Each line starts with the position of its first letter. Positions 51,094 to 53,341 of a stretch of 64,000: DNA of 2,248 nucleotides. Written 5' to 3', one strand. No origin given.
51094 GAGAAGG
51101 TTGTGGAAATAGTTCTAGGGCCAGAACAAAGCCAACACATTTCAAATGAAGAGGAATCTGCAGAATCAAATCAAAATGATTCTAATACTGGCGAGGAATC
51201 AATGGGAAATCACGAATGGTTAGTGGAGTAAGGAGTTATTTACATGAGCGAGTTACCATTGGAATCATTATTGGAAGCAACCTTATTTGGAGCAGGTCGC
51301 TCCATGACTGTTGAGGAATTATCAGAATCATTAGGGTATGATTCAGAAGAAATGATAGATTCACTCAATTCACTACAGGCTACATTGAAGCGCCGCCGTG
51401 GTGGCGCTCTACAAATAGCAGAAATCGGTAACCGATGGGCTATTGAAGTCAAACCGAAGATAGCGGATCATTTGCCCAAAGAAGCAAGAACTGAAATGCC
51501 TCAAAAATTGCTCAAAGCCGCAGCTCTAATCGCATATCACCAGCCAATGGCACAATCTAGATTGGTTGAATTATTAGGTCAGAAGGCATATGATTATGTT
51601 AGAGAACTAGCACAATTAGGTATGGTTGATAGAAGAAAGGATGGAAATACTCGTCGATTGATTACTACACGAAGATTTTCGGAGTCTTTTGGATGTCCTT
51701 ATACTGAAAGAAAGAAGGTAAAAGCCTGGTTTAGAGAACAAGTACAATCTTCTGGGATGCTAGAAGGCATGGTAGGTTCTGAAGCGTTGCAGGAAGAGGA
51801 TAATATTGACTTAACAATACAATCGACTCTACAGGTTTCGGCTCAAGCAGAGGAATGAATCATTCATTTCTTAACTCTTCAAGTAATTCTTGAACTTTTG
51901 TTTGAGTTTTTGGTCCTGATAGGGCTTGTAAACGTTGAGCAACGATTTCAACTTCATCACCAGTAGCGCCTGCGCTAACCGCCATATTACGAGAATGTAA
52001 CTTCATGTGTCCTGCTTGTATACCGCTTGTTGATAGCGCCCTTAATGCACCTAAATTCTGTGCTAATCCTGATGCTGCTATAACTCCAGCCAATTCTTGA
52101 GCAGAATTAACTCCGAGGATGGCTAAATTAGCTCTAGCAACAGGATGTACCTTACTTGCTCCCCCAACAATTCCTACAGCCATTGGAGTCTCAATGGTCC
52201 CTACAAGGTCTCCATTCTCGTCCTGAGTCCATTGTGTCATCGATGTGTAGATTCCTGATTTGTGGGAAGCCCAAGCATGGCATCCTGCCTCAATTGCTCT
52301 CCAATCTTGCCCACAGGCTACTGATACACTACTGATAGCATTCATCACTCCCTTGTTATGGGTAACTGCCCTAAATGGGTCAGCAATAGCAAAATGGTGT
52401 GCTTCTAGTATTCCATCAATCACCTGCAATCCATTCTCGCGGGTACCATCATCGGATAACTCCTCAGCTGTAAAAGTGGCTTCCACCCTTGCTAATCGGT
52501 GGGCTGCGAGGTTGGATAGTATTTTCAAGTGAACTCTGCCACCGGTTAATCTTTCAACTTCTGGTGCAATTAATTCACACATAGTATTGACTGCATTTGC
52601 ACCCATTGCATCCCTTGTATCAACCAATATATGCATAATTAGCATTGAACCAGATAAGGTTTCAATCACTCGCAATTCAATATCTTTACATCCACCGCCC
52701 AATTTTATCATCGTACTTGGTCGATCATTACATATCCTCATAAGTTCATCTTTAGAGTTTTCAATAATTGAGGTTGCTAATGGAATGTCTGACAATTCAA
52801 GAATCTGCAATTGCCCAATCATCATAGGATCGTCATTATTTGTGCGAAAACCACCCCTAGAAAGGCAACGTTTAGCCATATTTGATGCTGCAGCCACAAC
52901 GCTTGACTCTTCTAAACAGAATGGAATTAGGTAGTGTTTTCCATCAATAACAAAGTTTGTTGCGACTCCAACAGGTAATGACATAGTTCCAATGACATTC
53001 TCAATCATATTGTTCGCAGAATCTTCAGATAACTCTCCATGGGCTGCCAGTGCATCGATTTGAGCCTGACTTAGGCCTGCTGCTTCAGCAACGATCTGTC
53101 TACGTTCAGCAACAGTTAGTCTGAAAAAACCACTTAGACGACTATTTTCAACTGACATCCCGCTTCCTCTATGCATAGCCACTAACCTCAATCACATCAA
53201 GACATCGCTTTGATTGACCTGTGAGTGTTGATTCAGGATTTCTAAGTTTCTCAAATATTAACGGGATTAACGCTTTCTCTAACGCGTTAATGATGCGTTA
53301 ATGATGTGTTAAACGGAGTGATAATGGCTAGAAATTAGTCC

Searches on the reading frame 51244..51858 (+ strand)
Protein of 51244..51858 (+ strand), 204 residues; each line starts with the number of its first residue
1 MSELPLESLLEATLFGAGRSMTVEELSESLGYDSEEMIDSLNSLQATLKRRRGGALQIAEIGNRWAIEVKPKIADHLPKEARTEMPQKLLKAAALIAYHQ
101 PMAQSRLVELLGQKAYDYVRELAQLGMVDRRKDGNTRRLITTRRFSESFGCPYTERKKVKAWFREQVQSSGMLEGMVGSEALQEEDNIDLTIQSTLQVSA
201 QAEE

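Call 81: search_protein_families(library=pfam, proteins=[window:51244-51858:+], max_evalue=0.0001)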
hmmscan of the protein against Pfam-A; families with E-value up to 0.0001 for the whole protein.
window:51244-51858:+ (204 aa): 1 family
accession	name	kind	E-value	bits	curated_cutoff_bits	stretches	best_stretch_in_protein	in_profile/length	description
PF04079.22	SMC_ScpB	-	2.6e-24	86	27.4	1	9-151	2-151/160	Segregation and condensation complex subunit ScpB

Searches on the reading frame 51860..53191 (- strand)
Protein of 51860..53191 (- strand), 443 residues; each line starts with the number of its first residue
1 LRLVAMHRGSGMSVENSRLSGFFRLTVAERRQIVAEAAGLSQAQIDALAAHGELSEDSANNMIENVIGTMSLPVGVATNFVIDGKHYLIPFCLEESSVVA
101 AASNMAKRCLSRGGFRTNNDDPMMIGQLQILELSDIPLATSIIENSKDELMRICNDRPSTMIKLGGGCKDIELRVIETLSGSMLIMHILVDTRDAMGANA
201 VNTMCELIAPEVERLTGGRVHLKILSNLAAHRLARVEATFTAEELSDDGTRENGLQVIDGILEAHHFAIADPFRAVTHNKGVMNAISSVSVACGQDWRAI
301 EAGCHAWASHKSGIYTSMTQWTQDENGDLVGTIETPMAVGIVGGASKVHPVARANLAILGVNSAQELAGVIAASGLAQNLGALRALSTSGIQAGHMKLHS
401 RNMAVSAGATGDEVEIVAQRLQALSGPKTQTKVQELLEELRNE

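Call 81: search_protein_families(library=pfam, proteins=[window:51860-53191:-], max_evalue=0.0001)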
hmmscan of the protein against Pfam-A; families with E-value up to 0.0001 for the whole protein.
window:51860-53191:- (443 aa): 1 family
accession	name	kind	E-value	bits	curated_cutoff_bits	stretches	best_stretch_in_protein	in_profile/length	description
PF00368.23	HMG-CoA_red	-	1.7e-103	346.9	27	1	27-399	2-367/368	Hydroxymethylglutaryl-coenzyme A reductase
